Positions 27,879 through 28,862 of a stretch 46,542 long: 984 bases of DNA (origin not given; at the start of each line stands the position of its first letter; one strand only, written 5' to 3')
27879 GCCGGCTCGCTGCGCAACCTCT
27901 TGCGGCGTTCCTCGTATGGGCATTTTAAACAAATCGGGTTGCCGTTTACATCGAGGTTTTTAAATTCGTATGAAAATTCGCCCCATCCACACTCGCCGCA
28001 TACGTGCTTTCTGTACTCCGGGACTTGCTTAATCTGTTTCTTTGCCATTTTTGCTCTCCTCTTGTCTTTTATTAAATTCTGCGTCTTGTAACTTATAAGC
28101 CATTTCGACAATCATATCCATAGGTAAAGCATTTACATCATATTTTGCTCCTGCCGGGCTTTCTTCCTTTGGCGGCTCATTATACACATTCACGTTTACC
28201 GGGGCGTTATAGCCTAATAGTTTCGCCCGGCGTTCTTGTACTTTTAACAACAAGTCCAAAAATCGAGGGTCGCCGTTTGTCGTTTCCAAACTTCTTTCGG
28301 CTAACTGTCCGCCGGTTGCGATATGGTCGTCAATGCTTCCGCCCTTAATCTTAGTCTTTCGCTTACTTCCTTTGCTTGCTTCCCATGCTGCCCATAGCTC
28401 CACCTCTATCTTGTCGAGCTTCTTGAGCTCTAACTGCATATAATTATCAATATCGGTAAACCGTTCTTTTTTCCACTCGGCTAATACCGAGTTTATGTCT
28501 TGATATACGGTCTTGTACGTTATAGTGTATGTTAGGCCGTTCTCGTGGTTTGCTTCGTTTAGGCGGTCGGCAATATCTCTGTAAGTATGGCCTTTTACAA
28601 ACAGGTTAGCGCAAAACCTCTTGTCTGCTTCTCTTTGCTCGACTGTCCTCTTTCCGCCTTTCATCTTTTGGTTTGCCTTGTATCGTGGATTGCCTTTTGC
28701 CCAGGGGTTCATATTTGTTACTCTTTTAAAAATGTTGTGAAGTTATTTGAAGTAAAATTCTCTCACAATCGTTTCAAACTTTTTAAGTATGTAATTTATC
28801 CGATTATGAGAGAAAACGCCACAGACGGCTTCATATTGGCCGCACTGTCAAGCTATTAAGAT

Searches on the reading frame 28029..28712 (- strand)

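Call 89: search_protein_families(library=phrogs, proteins=[window:28029-28712:-], max_evalue=0.00001)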
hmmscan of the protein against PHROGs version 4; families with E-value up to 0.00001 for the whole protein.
window:28029-28712:- (227 aa): 1 family
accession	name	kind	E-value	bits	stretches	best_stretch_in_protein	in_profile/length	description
phrog_645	-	DNA, RNA and nucleotide metabolism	2.3e-24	87.6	1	13-177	9-129/196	Rnase E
